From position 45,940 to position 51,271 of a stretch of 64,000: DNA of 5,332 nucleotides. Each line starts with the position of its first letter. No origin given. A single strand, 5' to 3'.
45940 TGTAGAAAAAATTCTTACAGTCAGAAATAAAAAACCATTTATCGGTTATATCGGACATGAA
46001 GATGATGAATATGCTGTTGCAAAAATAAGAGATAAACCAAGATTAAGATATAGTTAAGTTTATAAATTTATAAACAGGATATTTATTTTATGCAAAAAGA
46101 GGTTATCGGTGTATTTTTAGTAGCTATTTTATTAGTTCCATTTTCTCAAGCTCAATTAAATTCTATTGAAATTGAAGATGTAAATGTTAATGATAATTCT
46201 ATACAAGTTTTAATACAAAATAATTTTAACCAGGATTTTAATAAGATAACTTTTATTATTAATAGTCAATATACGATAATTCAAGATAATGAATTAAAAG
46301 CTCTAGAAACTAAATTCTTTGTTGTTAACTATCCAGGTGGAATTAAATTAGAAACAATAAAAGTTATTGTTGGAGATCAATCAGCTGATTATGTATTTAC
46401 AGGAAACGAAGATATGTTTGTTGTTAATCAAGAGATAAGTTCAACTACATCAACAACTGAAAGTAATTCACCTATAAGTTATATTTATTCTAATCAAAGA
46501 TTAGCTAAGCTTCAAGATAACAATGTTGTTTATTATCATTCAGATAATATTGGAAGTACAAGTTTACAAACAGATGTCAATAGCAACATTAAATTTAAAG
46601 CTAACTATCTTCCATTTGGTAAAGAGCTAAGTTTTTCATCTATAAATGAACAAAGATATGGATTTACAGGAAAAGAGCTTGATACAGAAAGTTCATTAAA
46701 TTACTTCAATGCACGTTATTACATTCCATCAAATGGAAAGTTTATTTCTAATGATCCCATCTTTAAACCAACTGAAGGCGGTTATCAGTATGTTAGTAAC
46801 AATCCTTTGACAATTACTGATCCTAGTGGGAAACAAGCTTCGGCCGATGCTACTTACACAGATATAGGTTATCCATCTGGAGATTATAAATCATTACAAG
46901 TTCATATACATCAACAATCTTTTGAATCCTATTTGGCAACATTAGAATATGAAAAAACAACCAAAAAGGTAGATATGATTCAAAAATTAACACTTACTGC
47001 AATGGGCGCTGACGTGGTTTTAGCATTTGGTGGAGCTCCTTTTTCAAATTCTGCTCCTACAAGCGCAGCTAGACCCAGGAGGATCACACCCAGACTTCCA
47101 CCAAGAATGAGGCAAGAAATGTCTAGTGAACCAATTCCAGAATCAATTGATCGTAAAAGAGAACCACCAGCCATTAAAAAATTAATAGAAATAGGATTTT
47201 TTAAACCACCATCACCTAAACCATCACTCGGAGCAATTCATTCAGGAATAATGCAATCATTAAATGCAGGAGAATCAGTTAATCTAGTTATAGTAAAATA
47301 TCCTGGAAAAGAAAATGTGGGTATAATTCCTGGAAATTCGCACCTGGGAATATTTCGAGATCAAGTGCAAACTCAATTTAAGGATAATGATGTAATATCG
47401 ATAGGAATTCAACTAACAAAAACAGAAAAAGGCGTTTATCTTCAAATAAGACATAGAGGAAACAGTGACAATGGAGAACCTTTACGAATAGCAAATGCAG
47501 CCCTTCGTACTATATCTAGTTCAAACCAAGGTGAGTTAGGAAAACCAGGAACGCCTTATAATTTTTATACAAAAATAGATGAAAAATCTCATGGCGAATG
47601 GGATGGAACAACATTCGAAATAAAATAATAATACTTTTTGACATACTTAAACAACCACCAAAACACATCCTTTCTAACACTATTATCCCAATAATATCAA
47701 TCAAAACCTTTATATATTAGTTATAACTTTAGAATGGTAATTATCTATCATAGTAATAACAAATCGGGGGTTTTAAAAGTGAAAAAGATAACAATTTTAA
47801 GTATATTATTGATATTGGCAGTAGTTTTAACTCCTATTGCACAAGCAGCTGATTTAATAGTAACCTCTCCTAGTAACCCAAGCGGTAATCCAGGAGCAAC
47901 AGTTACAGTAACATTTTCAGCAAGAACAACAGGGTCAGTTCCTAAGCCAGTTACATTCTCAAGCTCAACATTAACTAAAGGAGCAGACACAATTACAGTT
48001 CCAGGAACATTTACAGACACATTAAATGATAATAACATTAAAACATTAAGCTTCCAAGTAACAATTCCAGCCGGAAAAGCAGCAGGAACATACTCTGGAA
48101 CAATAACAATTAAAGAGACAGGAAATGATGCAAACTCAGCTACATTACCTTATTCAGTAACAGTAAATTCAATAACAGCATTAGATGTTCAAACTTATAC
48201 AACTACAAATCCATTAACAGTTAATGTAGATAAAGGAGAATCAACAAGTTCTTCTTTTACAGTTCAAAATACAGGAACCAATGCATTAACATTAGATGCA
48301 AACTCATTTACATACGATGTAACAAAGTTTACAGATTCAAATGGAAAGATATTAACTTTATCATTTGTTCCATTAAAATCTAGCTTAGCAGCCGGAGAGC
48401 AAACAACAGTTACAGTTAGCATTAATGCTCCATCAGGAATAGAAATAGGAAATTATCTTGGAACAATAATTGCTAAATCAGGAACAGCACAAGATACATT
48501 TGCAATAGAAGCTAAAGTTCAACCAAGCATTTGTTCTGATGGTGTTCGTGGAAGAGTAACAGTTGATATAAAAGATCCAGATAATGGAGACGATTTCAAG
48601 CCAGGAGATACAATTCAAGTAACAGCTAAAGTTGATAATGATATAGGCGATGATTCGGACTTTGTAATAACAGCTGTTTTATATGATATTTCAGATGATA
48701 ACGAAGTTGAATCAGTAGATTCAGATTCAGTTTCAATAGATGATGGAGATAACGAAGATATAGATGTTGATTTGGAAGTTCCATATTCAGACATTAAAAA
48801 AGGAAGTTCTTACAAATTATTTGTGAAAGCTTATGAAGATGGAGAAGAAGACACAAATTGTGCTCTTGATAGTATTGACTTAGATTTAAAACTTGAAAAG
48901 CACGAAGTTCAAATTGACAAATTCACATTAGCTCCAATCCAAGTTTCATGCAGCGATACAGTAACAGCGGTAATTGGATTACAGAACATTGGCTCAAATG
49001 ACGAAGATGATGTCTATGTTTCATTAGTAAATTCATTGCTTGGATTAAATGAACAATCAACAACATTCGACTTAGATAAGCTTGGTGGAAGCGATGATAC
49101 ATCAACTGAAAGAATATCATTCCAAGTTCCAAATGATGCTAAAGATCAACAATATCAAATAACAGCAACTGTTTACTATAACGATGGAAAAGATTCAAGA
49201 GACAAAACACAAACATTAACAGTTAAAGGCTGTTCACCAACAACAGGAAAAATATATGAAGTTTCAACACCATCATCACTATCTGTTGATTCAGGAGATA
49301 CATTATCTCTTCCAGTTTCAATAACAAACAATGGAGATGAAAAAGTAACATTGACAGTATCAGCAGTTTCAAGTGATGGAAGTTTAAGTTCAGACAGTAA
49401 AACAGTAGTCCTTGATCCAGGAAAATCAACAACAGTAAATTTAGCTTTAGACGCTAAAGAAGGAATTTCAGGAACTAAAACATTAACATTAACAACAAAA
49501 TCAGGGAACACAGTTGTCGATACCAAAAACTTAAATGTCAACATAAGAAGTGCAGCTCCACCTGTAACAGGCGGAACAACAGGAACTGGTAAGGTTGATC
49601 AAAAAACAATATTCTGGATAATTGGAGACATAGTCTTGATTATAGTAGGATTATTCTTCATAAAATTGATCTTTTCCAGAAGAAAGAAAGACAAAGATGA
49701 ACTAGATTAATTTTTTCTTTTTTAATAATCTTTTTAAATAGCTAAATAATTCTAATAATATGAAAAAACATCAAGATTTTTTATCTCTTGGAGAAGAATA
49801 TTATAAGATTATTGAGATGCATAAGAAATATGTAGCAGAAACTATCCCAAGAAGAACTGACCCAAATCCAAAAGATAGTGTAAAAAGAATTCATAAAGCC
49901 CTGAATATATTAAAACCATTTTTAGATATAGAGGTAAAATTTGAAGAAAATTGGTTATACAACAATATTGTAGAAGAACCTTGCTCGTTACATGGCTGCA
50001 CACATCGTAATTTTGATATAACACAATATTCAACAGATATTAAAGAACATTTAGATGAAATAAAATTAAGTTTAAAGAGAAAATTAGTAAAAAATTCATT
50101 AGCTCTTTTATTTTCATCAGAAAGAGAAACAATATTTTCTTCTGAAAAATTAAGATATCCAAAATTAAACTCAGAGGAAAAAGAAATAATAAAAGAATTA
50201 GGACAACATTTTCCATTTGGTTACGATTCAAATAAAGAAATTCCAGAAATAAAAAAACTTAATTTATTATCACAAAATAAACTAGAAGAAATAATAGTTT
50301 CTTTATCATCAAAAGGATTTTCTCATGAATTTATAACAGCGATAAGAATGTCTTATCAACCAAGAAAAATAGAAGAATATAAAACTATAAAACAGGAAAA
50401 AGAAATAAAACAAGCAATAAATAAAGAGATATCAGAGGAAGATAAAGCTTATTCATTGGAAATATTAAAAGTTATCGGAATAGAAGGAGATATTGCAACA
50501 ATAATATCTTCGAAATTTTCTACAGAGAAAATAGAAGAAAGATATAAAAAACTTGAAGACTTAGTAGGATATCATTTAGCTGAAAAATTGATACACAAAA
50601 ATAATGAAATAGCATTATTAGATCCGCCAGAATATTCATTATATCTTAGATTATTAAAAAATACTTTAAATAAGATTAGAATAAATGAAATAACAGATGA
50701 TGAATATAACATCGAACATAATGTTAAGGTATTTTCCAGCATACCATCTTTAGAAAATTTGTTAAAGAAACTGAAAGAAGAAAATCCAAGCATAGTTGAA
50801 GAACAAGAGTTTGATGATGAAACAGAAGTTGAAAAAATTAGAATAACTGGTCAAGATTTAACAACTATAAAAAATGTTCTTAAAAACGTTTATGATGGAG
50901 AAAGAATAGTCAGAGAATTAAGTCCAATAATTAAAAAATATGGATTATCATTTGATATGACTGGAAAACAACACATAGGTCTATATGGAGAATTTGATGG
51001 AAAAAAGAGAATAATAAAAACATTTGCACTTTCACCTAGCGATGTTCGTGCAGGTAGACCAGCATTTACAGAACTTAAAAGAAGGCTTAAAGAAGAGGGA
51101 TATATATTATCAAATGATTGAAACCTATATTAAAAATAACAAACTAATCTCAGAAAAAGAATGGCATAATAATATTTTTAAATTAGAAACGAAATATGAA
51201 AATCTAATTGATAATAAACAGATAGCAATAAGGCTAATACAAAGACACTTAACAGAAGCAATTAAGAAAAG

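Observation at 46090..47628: Secreted RHS-core polymorphic toxin with an unassigned C-terminal domain in an apparently archaeal genome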

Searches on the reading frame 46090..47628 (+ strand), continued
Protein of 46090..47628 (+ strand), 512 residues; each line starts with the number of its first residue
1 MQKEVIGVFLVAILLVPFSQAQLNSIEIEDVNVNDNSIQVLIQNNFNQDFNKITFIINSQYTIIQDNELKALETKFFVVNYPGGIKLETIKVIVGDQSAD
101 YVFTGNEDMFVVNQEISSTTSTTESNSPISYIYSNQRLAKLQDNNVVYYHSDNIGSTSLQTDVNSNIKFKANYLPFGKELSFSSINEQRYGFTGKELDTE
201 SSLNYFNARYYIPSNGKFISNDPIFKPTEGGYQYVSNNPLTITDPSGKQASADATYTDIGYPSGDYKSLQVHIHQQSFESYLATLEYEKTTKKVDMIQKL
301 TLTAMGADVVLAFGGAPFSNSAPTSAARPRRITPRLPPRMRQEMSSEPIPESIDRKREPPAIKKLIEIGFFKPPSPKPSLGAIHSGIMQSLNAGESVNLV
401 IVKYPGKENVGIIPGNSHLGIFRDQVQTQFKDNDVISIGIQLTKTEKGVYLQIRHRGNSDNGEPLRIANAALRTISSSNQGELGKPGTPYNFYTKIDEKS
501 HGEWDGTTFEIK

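Call 93: find_related_loci(query=A2, collection=viral_contigs, flank=3000)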
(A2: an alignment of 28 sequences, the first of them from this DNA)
Query A2 (512 aa) in viral_contigs; peptide patterns used: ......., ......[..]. (x = any residue, [..] = any of these).
35 stretches matched a pattern, but none encodes a relative of the query by tblastn (E <= 1e-3).

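Call 94: search_protein_families(library=padloc, proteins=[window:46090-47625:+], max_evalue=0.1)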
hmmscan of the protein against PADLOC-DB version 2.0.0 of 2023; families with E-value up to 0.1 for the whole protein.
window:46090-47625:+ (512 aa): 1 family
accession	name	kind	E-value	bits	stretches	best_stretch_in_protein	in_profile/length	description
PDLC01942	CARF8--CARF_TM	-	0.0074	13.8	1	28-94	169-230/264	-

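Call 95: search_protein_families(library=phrogs, proteins=[window:46090-47625:+], max_evalue=0.1)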
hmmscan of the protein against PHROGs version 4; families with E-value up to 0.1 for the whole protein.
window:46090-47625:+ (512 aa): 2 families
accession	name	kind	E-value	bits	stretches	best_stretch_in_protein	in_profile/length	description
phrog_10385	-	unknown function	9.1e-15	53.9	1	146-249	1979-2095/2333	-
phrog_12589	-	unknown function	0.084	14.2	0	73-120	38-85/93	-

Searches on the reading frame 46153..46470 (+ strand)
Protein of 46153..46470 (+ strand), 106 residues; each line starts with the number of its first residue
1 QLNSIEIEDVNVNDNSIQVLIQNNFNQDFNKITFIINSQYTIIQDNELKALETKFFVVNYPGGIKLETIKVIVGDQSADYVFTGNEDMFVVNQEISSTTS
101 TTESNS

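Call 51: search_protein_families(library=pfam, proteins=[window:46153-46470:+], max_evalue=10)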
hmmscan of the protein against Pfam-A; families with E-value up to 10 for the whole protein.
window:46153-46470:+ (106 aa): 1 family
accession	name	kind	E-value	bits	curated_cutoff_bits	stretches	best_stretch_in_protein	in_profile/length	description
PF21413.3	SHQ1-like_CS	-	0.0052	17.2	27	1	25-92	6-73/93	SHQ1-like, CS domain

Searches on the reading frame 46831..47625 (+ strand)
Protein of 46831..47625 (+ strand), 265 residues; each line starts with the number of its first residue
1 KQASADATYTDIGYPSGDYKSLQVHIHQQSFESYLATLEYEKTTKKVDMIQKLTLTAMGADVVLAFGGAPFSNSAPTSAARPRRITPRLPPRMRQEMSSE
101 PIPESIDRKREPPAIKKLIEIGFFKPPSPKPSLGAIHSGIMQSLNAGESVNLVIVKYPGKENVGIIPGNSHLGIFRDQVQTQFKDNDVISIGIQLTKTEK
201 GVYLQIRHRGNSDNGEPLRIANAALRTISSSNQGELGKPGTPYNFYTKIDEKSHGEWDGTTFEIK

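Call 20: search_protein_representatives(protein=window:46831-47625:+)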
Query: 265 residues. Proteins with E-value up to 0.001 (for the whole library): 1; up to 1e-10: 1; up to 1e-30: 1. The best 1 are listed.
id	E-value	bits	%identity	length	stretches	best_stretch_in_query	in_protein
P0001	1.1e-172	588.7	100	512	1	1-265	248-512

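Call 24: find_homologous_proteins(query=window:46831-47625:+, max_evalue=0.01)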
Query window:46831-47625:+: 366 candidates shared short words with the query, none scored E <= 0.01.

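Call 51: search_protein_families(library=pfam, proteins=[window:46831-47625:+], max_evalue=10)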
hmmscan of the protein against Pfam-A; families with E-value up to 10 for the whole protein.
window:46831-47625:+ (265 aa): 0 families

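Call 94: search_protein_families(library=padloc, proteins=[window:46831-47625:+], max_evalue=0.1)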
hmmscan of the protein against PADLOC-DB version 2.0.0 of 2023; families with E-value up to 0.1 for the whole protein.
window:46831-47625:+ (265 aa): 0 families

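Call 95: search_protein_families(library=phrogs, proteins=[window:46831-47625:+], max_evalue=0.1)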
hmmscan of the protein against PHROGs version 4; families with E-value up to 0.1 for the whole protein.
window:46831-47625:+ (265 aa): 0 families

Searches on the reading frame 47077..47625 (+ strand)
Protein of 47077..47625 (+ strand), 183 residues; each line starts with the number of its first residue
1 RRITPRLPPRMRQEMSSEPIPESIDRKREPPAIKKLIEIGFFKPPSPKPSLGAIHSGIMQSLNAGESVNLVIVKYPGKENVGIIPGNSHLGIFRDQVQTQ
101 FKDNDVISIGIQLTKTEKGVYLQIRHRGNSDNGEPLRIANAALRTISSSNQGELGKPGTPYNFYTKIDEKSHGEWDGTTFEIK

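Call 50: search_solved_structures(query=A1, max_evalue=10)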
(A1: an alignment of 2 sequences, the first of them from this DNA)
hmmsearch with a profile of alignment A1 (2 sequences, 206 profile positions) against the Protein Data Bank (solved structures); distinct sequences matched with E-value up to 10: 3.
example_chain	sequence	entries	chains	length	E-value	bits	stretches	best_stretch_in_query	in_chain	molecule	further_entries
5i77_A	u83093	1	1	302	0.85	12.7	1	62-116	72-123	Endo-beta-1, 4-glucanase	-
5i79_A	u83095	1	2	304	0.85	12.7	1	62-116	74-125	Endo-beta-1, 4-glucanase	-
5i78_A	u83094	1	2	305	0.85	12.7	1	62-116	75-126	Endo-beta-1, 4-glucanase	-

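Call 54: predict_structure(alignment_id=A1)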
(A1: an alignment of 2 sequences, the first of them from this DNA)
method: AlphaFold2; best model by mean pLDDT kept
length: 183 residues; sequences in the alignment: 2
mean_pLDDT: 44.3   pTM: 0.40
mean pLDDT of the five models: 44.3, 35.7, 34.3, 33.7, 33.3
residues with pLDDT >= 90: 0; 70-90: 0; 50-70: 75; < 50: 108
segments of 3 or more residues with pLDDT < 50: 1-62, 78-80, 144-183
pLDDT, mean of each block of 10 residues (from residue 1): 43 36 31 34 33 40 57 57 56 62 58 57 56 54 44 26 26 32 31
secondary structure, 60 per line:
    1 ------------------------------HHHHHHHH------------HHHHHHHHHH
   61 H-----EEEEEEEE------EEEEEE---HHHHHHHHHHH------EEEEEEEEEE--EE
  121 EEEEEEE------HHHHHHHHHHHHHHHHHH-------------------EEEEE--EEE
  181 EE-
elements in order: H31-38 H51-61 E67-74 E81-86 H90-100 E107-116 E119-127 H134-151 E171-175 E178-182

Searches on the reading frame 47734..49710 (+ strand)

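Call 3: search_protein_families(library=pfam, proteins=[window:47734-49710:+], max_evalue=0.1)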
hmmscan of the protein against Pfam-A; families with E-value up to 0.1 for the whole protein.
window:47734-49710:+ (658 aa): 21 families
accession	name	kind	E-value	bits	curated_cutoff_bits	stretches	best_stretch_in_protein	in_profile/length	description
PF22544.2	HYDIN_VesB_CFA65-like_Ig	-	4e-09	37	25.5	2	518-591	15-90/100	HYDIN/CFA65/VesB-like, Ig-like domain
PF07705.17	CARDB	-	8.2e-08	32.8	22.7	2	517-601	14-96/101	CARDB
PF06280.18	fn3_5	-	1.9e-07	32.2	27.6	1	169-242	8-92/112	Fn3-like domain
PF10633.15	NPCBM_assoc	-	7.2e-06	26.5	24.4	0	53-127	3-76/78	NPCBM-associated, NEW3 domain of alpha-galactosidase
PF06030.18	WxLIP_PGBD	-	9.3e-06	26.1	27.3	0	161-245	31-117/121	WxL Interacting Protein, peptidoglycan binding domain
PF22680.2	Glyco_hydro_123_N_2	-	0.00016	22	27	1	66-127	85-141/142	Glycoside hydrolase 123 N-terminal domain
PF15780.11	ASH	-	0.00017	22.1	27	1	519-588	20-90/98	Abnormal spindle-like microcephaly-assoc'd, ASPM-SPD-2-Hydin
PF22067.2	Cep192_D3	-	0.00031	21.2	27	0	515-579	10-74/99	Cep192 domain 3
PF07610.17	DUF1573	-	0.00072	20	26.1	0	518-592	13-87/98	Protein of unknown function (DUF1573)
PF19543.5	GH123_N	-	0.00098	17.5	22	1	77-146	240-309/969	Glycoside hydrolase 123, N-terminal domain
PF21633.3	MOV-10_Ig-like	-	0.0012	19.4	27.4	0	158-200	21-63/126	Helicase MOV-10, Ig-like domain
PF22073.2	Cep192_D4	-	0.0014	19.3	35.5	0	517-589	15-95/112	Cep192 domain 4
PF24053.1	DUF7356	-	0.0046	17.3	27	0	521-599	32-103/105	Domain of unknown function (DUF7356)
PF01835.25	MG2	-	0.011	16.5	32.8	0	92-135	48-91/96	MG2 domain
PF16116.10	DUF4832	-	0.012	15.8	29.2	0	163-241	116-191/216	Domain of unknown function (DUF4832)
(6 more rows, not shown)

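Call 4: search_protein_families(library=ncbifam, proteins=[window:47734-49710:+], max_evalue=0.1)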
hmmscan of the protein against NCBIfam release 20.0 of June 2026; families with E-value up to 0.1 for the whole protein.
window:47734-49710:+ (658 aa): 5 families
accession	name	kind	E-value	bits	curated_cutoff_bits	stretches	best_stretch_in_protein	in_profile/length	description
NF033506.0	PACE-CTERM-PROT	exception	1.9e-65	221.8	110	1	19-638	5-616/627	putative S-layer protein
NF012200.0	choice_anch_D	domain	3.4e-05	24.3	45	1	142-232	5-89/108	choice-of-anchor D domain-containing protein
NF041425.1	OS_HP2_seleno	subfamily_domain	0.042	14.2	100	0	518-589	11-82/98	OS_HP2 family (seleno)protein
TIGR03000.1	plancto_dom_1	domain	0.092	12.7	43.1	0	168-226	19-73/75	TIGR03000 domain-containing protein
NF046073.1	UpsA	equivalog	0.099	12.8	130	1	524-577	56-109/136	pilin subunit UpsA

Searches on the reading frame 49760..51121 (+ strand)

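Call 3: search_protein_families(library=pfam, proteins=[window:49760-51121:+], max_evalue=0.1)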
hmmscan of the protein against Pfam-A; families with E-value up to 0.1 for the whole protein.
window:49760-51121:+ (453 aa): 1 family
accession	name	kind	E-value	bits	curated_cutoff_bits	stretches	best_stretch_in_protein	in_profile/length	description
PF06877.16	RraB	-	0.022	15.7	23.3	0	313-398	19-97/102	Regulator of ribonuclease activity B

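Call 4: search_protein_families(library=ncbifam, proteins=[window:49760-51121:+], max_evalue=0.1)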
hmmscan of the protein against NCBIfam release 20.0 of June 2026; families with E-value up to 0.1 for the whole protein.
window:49760-51121:+ (453 aa): 0 families

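Call 94: search_protein_families(library=padloc, proteins=[window:49760-51118:+], max_evalue=0.1)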
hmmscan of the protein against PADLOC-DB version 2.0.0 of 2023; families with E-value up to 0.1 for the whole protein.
window:49760-51118:+ (453 aa): 0 families

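Call 95: search_protein_families(library=phrogs, proteins=[window:49760-51118:+], max_evalue=0.1)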
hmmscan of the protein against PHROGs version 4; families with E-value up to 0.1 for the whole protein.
window:49760-51118:+ (453 aa): 1 family
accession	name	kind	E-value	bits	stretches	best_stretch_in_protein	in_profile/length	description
phrog_13787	-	unknown function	0.068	14.3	1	297-372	79-155/172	-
